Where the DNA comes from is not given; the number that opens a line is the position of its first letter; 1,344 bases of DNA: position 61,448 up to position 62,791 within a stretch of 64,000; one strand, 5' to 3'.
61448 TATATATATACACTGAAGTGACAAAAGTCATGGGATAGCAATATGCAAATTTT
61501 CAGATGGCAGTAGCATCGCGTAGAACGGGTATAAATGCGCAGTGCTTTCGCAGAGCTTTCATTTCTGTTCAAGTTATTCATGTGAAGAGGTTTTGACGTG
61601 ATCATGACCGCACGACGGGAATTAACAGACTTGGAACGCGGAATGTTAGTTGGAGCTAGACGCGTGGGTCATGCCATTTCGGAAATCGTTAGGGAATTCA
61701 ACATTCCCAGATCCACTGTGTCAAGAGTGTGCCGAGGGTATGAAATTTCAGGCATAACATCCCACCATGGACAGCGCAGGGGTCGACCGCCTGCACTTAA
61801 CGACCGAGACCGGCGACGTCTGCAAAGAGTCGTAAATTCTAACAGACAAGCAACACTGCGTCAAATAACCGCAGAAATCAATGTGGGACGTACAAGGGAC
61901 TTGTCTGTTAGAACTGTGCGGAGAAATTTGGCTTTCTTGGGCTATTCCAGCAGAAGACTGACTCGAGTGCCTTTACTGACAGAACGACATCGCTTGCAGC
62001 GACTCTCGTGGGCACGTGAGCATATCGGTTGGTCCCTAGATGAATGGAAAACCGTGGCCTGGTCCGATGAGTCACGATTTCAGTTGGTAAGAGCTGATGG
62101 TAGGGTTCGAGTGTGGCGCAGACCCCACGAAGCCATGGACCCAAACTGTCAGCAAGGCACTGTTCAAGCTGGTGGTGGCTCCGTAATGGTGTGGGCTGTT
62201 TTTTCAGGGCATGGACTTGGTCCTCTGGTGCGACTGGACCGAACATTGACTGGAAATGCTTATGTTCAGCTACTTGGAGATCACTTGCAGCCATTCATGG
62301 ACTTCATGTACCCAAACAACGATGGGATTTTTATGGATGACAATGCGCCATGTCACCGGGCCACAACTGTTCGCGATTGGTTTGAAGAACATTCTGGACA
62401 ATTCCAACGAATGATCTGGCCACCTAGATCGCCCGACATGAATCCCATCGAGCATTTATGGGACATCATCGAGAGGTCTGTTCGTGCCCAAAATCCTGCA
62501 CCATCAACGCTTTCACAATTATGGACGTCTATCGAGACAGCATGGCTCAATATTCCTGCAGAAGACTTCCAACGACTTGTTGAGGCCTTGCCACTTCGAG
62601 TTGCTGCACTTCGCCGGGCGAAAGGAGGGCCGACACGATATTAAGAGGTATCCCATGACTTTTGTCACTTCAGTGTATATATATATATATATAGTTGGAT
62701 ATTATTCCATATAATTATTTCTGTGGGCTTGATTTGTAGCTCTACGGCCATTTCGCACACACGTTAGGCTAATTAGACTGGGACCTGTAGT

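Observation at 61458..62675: Apparently intact, possibly active Tc1-like transposon with non-canonical DDE spacing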

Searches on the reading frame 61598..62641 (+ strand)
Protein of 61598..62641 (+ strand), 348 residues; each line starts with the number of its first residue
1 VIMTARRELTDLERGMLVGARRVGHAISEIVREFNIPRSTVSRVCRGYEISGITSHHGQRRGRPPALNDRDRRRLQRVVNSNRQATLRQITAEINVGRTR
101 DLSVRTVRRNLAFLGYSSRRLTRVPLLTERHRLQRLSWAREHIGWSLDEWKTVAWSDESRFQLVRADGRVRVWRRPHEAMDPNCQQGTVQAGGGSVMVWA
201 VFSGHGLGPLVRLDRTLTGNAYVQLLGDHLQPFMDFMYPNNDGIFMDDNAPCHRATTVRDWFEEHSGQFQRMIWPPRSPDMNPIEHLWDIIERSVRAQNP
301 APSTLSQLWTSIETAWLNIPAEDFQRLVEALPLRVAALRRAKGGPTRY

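Call 5: search_protein_families(library=pfam, proteins=[window:61604-62641:+], max_evalue=0.01)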
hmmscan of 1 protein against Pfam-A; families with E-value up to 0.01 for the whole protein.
window:61604-62641:+ (346 aa): 7 families
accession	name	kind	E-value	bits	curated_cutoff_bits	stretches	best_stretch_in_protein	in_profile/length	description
PF13358.12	DDE_3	-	5.3e-15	56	28.6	1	151-299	2-139/146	DDE superfamily endonuclease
PF01498.24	HTH_Tnp_Tc3_2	-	1e-13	51.8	31.5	1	70-141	1-71/72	Transposase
PF13565.12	HTH_32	-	1.1e-06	29.5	33.7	1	38-108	1-72/73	Homeodomain-like domain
PF13518.12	HTH_28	-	4.5e-05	23.9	25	1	22-62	12-51/52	Helix-turn-helix domain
PF13384.12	HTH_23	-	0.00069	19.8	24.6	1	9-51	4-46/50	Homeodomain-like domain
PF02796.21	HTH_7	-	0.0014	19.2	23.8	0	22-42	21-41/45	Helix-turn-helix domain of resolvase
PF04218.19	CENP-B_N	-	0.0047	17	21.2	0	27-43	27-43/53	CENP-B N-terminal DNA-binding domain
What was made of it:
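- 61604..62644 (+): Transposase gene: 346 codons plus TAA. Residues 1-~115 form a paired-like DNA-binding domain of two helix-turn-helix units, with an RGRP (GRPR-like) linker at residues 59-62. The DDE catalytic domain runs from about residue 150 to 346. Pfam DDE_3 (5e-15) and HTH_Tnp_Tc3_2 (1e-13) in call 5.
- On DD36E/Incomer (IC), Tc1/mariner superfamily: Pfam finds HTH_Tnp_Tc3_2, HTH_32, HTH_28 and HTH_23 (call 5).
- Checked: Domains: Pfam finds DDE_3 and HTH_Tnp_Tc3_2 plus weaker HTH models (call 5).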

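Call 6: search_solved_structures(query=window:61604-62641:+, max_evalue=0.01, show_alignments=3)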
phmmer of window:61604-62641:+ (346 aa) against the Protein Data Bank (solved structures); distinct sequences matched with E-value up to 0.01: 2.
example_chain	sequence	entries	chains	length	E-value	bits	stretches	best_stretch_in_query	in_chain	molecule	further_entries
5cr4_A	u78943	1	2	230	2.3e-39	138.8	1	117-346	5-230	Sleeping Beauty transposase, SB100X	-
1u78_A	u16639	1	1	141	6.1e-05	25.6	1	6-142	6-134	transposable element tc3 transposase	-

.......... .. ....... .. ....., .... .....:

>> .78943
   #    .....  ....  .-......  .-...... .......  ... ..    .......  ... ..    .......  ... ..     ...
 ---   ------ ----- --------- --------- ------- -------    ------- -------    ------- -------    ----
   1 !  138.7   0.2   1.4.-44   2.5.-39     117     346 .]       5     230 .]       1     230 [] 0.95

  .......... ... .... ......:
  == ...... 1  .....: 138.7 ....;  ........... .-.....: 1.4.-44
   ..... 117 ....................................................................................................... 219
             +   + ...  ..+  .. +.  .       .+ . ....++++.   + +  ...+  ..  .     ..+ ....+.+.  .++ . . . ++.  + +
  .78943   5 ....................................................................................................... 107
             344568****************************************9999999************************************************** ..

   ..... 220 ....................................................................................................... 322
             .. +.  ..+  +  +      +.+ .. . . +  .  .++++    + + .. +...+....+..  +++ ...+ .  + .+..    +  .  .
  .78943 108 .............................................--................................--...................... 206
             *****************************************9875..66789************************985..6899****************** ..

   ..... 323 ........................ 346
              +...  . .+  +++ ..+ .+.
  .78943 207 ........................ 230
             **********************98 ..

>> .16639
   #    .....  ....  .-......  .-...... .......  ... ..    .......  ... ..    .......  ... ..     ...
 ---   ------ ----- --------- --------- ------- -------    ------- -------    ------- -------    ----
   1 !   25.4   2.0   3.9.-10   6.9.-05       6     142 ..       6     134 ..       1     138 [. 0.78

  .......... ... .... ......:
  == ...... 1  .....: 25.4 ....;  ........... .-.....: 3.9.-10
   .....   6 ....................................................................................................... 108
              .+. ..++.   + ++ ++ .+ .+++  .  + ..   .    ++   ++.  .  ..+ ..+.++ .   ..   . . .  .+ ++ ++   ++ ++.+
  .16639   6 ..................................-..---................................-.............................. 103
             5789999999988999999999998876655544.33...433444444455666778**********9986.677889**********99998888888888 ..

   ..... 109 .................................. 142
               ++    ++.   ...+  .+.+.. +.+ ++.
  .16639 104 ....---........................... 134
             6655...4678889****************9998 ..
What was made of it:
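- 61604..62644 (+): Sequence match to SB100X 5cr4 (2e-39) and the Tc3 DNA-binding domain 1u78 (6e-5) in call 6.
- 62396..62401 (+): Codons G265-Q266, the two extra residues that turn DD34E spacing into DD36E. HMMER places the gap in SB100X opposite these residues (call 6).
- On DD36E/Incomer (IC), Tc1/mariner superfamily: A 2-residue insertion relative to SB100X lies inside that interval (call 6). There is a sequence match to the Tc3 DNA-binding domain 1u78 (call 6).
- Checked: The alignment to the solved Sleeping Beauty catalytic domain (5cr4, E 2e-39) places a 2-residue insertion inside that interval and nowhere else (call 6).
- Some replaced residues differ in the active SB100X too (call 6). 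The alignment to the solved SB catalytic domain puts the only gap within the D-to-E interval, opposite G265-Q266 (call 6).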

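Call 9: find_homologous_proteins(query=window:61604-62641:+, max_evalue=1e-20)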
Query window:61604-62641:+ (346 aa): 1002 proteins with E <= 1e-20 among 5867 candidates; the best 120 are listed.
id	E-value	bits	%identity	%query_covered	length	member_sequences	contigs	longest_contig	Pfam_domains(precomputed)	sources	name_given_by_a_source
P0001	4.3e-221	751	95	100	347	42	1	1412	PF13518.13,PF01498.25,PF13565.13,PF13358.13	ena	-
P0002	6.2e-206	702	88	100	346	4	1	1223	PF13518.13,PF01498.25,PF13565.13,PF13358.13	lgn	-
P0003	5.4e-190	649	80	100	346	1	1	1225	PF13518.13,PF01498.25,PF02796.22,PF13565.13,PF13358.13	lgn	-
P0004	1.3e-150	520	82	81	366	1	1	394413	PF01498.25,PF13358.13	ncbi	ncbi:Transposable element Tc1 transposase, partial [Stegodyphus mimosarum]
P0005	7.6e-137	474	62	100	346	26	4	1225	PF13384.13,PF01498.25,PF13358.13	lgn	-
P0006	4.8e-133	462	79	74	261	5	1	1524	PF01498.25,PF13565.13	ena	-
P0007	2.9e-124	433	55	100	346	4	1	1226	PF01498.25,PF13565.13,PF13358.13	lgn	-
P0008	9.3e-124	431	55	100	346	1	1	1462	PF01498.25,PF13358.13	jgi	jgi:transposase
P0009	5.1e-123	429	53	100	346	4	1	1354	PF13384.13,PF01498.25,PF13358.13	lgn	-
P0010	4.2e-122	426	87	62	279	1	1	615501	PF13358.13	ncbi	ncbi:Transposable element Tcb2 transposase, partial [Stegodyphus mimosarum]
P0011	7.7e-119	415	55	99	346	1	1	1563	PF13384.13,PF01498.25,PF13358.13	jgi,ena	-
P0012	7.1e-118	412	55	99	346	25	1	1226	PF13384.13,PF13518.13,PF01498.25,PF13358.13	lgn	-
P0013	2.1e-117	410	83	66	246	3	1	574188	PF13518.13,PF01498.25,PF13565.13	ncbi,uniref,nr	ncbi:hypothetical protein CDAR_86611 [Caerostris darwini]|uniref:Transposase Tc1-like domain-contain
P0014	1.8e-115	404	55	96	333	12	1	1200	PF01498.25,PF13358.13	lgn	-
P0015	4.8e-112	393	50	100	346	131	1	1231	PF13384.13,PF01498.25,PF13358.13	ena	-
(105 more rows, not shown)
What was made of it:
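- IC-like sequences do turn up as contaminants in unrelated assemblies, for example in 1.4-1.5 kb contigs labelled Salmonella (call 9).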

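Call 12: find_encoding_contigs(protein=window:61604-62641:+, flank=3000, max_places=10)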
Protein window:61604-62641:+ (346 aa): no gene with exactly this product is on record in the collection.

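Call 13: find_encoding_contigs(protein=P0001, flank=3000, max_places=10)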
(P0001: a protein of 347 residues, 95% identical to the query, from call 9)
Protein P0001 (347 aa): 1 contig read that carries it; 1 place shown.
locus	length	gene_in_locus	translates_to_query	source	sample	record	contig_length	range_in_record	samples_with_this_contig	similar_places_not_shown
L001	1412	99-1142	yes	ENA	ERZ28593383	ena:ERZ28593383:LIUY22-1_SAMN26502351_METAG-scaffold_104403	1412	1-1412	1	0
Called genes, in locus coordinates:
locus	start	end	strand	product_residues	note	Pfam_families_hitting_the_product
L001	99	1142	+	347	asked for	PF13518:HTH_28 (weak), PF13565:HTH_32 (weak), PF01498:HTH_Tnp_Tc3_2, PF13358:DDE_3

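Call 14: find_encoding_contigs(protein=window:61598-62641:+, flank=3000, max_places=10)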
Protein window:61598-62641:+ (348 aa): no gene with exactly this product is on record in the collection.
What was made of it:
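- Tried and rejected: Exact look-ups of the window protein, in both the 346-aa and 348-aa versions, found no contig in the public collection (calls 12, 14).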

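Call 15: find_encoding_contigs(protein=P0002, flank=3000, max_places=6)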
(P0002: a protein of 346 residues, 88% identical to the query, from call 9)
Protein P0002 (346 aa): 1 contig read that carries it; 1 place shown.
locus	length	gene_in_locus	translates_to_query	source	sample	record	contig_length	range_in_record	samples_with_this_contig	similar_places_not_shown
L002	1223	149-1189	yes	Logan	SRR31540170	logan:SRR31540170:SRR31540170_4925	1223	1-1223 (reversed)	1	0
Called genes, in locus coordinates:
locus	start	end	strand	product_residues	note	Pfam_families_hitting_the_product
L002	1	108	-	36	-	?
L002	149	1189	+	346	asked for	PF13518:HTH_28 (faint), PF13565:HTH_32 (weak), PF01498:HTH_Tnp_Tc3_2, PF13358:DDE_3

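Call 16: find_encoding_contigs(protein=P0003, flank=3000, max_places=6)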
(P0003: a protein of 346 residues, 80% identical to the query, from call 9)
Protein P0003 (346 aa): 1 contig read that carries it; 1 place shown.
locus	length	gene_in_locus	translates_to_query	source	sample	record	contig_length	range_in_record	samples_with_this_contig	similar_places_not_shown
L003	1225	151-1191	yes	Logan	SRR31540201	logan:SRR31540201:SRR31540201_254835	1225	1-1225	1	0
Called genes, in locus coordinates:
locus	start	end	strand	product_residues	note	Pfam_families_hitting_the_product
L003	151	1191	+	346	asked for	PF13518:HTH_28 (weak), PF02796:HTH_7 (faint), PF13565:HTH_32 (weak), PF01498:HTH_Tnp_Tc3_2, PF13358:DDE_3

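Call 17: find_encoding_contigs(protein=P0004, flank=3000, max_places=6)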
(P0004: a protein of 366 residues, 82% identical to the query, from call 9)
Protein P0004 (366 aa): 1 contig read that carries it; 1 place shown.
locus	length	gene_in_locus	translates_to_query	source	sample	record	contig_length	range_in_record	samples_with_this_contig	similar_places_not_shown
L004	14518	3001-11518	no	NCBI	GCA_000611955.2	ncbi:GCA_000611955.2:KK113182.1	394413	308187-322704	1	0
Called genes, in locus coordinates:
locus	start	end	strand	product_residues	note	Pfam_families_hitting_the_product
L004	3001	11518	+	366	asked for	PF01498:HTH_Tnp_Tc3_2, PF13358:DDE_3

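Call 43: list_cluster_members(proteins=[P0001, P0002, P0003])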
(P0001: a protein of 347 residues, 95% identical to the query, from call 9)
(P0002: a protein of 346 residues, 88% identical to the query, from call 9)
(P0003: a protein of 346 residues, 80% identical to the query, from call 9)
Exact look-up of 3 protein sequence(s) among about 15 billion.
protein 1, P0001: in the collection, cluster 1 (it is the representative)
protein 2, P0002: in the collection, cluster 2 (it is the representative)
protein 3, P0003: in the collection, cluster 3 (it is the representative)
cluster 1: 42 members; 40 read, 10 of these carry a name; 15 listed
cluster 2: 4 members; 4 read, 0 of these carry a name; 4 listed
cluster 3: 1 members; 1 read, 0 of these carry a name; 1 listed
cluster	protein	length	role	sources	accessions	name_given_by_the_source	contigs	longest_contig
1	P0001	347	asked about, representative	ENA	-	-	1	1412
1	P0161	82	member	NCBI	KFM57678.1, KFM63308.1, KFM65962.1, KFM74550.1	hypothetical protein X975_11431, partial [Stegodyphus mimosarum]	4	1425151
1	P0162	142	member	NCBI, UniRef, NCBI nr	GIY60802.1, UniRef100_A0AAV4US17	transposable element Tcb2 transposase [Caerostris darwini] | Transposable element Tcb2 transposase n=1 Tax=Caerostris darwini TaxID=1538125 ...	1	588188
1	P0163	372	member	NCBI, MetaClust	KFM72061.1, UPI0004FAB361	Transposable element Tc1 transposase, partial [Stegodyphus mimosarum] | status=active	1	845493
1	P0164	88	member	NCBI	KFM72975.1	hypothetical protein X975_05535, partial [Stegodyphus mimosarum]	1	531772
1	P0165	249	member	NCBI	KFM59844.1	Transposable element Tc1 transposase, partial [Stegodyphus mimosarum]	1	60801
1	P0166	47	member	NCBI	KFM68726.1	hypothetical protein X975_00120, partial [Stegodyphus mimosarum]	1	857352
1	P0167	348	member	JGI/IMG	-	transposase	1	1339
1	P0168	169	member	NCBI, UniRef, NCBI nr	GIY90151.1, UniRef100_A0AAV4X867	hypothetical protein CDAR_581481 [Caerostris darwini] | Tc1-like transposase DDE domain-containing protein n=2 Tax=Caerostris darwini ...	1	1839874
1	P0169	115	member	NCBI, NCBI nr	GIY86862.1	hypothetical protein CDAR_258221 [Caerostris darwini]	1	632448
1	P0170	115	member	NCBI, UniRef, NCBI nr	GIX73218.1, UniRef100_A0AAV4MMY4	hypothetical protein CDAR_415431 [Caerostris darwini] | Tc1-like transposase DDE domain-containing protein n=1 Tax=Caerostris darwini ...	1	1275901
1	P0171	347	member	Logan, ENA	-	-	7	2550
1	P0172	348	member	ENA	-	-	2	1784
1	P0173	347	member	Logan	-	-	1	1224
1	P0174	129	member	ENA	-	-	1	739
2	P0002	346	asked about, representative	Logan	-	-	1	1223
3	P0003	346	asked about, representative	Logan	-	-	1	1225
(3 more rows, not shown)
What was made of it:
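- Fragments of the same subfamily are annotated in two other spider genomes (call 43).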

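Call 52: find_encoding_contigs(protein=P0171, flank=2000, max_places=8)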
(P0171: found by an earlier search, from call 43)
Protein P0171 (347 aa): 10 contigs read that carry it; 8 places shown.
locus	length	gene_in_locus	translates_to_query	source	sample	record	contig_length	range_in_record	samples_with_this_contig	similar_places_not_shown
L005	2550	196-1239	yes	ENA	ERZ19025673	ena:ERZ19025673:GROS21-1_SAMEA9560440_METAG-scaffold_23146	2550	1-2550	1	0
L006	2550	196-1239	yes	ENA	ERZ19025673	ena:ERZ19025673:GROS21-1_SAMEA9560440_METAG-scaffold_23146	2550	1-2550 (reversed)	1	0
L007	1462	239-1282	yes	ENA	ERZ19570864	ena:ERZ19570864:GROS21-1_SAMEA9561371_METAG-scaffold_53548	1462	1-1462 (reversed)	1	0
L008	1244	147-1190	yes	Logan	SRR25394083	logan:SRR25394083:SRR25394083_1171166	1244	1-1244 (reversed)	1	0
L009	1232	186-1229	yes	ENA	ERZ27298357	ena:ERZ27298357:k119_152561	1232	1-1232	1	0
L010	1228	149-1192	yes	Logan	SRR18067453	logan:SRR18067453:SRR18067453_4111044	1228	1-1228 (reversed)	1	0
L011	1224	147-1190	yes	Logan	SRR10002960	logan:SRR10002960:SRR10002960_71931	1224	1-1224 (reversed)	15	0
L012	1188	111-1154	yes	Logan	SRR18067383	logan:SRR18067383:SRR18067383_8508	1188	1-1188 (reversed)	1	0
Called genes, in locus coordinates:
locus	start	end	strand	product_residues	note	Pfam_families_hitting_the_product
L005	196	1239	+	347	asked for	PF13518:HTH_28 (weak), PF13565:HTH_32 (weak), PF01498:HTH_Tnp_Tc3_2, PF13358:DDE_3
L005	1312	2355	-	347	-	PF13518:HTH_28 (weak), PF13565:HTH_32 (weak), PF01498:HTH_Tnp_Tc3_2, PF13358:DDE_3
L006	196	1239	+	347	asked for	PF13518:HTH_28 (weak), PF13565:HTH_32 (weak), PF01498:HTH_Tnp_Tc3_2, PF13358:DDE_3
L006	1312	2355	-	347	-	PF13518:HTH_28 (weak), PF13565:HTH_32 (weak), PF01498:HTH_Tnp_Tc3_2, PF13358:DDE_3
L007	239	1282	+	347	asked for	PF13518:HTH_28 (weak), PF13565:HTH_32 (weak), PF01498:HTH_Tnp_Tc3_2, PF13358:DDE_3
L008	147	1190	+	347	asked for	PF13518:HTH_28 (weak), PF13565:HTH_32 (weak), PF01498:HTH_Tnp_Tc3_2, PF13358:DDE_3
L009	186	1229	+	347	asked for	PF13518:HTH_28 (weak), PF13565:HTH_32 (weak), PF01498:HTH_Tnp_Tc3_2, PF13358:DDE_3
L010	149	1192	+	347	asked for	PF13518:HTH_28 (weak), PF13565:HTH_32 (weak), PF01498:HTH_Tnp_Tc3_2, PF13358:DDE_3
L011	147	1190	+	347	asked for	PF13518:HTH_28 (weak), PF13565:HTH_32 (weak), PF01498:HTH_Tnp_Tc3_2, PF13358:DDE_3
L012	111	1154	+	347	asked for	PF13518:HTH_28 (weak), PF13565:HTH_32 (weak), PF01498:HTH_Tnp_Tc3_2, PF13358:DDE_3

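Call 54: predict_structure(alignment_id=A1)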
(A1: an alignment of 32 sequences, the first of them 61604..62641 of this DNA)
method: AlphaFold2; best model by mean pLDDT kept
length: 346 residues; sequences in the alignment: 32
mean_pLDDT: 84.6   pTM: 0.65
mean pLDDT of the five models: 84.6, 82.9, 81.0, 80.2, 79.8
residues with pLDDT >= 90: 146; 70-90: 156; 50-70: 34; < 50: 10
segments of 3 or more residues with pLDDT < 50: 1-3, 55-59
pLDDT, mean of each block of 10 residues (from residue 1): 62 86 87 85 80 51 76 89 87 86 83 69 89 96 94 92 69 73 56 89 95 85 95 93 89 93 93 89 91 84 92 96 94 93 82
secondary structure, 60 per line:
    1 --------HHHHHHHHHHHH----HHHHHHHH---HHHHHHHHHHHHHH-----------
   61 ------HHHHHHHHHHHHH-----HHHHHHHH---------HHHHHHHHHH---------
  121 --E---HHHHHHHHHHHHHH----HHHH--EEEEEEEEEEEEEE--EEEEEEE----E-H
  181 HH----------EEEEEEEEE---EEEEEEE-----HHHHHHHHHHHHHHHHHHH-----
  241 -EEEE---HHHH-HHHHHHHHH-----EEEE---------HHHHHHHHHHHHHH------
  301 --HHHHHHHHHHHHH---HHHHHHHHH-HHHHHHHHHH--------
elements in order: H9-20 H25-32 H36-49 H67-79 H85-92 H102-111 H127-140 H145-148 E151-164 E167-173 E193-201 E205-211 H217-235 E242-245 H249-252 H254-262 E268-271 H281-294 H303-315 H319-327 H329-338
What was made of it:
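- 61604..62644 (+): The AlphaFold model (pLDDT 84.6) shows six N-terminal helices and an RNase-H-like domain (call 54).
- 62396..62401 (+): In the model they lie in loop 263-267, between helix 254-262 and strand 268-271 (call 54).
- On DD36E/Incomer (IC), Tc1/mariner superfamily: The model shows six helices at residues 9-111 (call 54).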

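Call 58: fold_search(model_id=the predicted structure, library=pdb)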
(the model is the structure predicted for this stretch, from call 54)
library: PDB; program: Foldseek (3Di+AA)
matches with E <= 10: 515; with E <= 0.001: 52
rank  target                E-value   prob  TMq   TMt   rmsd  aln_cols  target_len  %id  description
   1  5cr4_B                8.6e-16  1.00  0.55  0.82   7.7       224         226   34  Crystal structure of the Sleeping Beauty transposase catalytic domain (released 2016-03-30)
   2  5cr4_A                9.0e-16  1.00  0.55  0.83   7.5       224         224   34  Crystal structure of the Sleeping Beauty transposase catalytic domain (released 2016-03-30)
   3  4u7b_A                2.4e-15  1.00  0.51  0.52  17.1       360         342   19  Crystal structure of a pre-cleavage Mos1 transpososome (released 2015-02-11)
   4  3hot_B                4.5e-15  1.00  0.50  0.51  17.1       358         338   18  Crystal structure of the Mos1 mariner paired end complex with Mn (released 2009-09-22)
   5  5hoo_A                8.5e-15  1.00  0.47  0.48  17.5       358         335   19  Crystal structure of the Mos1 Strand Transfer Complex (released 2016-06-01)
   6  3hot_A                4.2e-14  1.00  0.52  0.53  17.3       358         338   18  Crystal structure of the Mos1 mariner paired end complex with Mn (released 2009-09-22)
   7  3hos_A                4.4e-14  1.00  0.50  0.51  17.2       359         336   20  Crystal structure of the mariner Mos1 paired end complex with Mg (released 2009-09-22)
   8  5hoo_B                7.1e-14  1.00  0.47  0.48  17.4       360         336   19  Crystal structure of the Mos1 Strand Transfer Complex (released 2016-06-01)
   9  3hos_B                1.7e-12  1.00  0.50  0.52  17.5       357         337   19  Crystal structure of the mariner Mos1 paired end complex with Mg (released 2009-09-22)
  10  4mdb                  7.1e-10  1.00  0.47  0.78   3.5       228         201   18  Structure of Mos1 transposase catalytic domain and Raltegravir with Mg (released 2014-01-22)
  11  4mda                  2.3e-09  1.00  0.48  0.81   3.1       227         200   17  Structure of Mos1 transposase catalytic domain and Raltegravir with Mn (released 2014-01-22)
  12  2f7t                  2.7e-09  1.00  0.48  0.79   3.4       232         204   18  Crystal structure of the catalytic domain of Mos1 mariner transposase (released 2006-03-28)
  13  3k9k_B                4.6e-09  1.00  0.47  0.75   4.4       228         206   18  Transposase domain of Metnase (released 2010-07-14)
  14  3k9j_A                8.2e-09  1.00  0.48  0.79   4.2       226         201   17  Transposase domain of Metnase (released 2010-07-14)
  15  3f2k_A                9.1e-09  1.00  0.49  0.82   3.6       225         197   17  Structure of the transposase domain of human Histone-lysine N-methyltransferase SETMAR (released 2008-11-25)
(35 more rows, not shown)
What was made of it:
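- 61604..62644 (+): The best structural matches are SB and Mos1 (call 58).
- Closest known: DD34E/Tc1 elements: Sleeping Beauty, Tc1, Tc3, Passport, Frog Prince. Same: The catalytic domain matches 5cr4 by sequence (E 2e-39) and by fold (TM 0.82 on the target length) (calls 6, 58).
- Domains and fold: calls 5, 6, 54 and 58.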
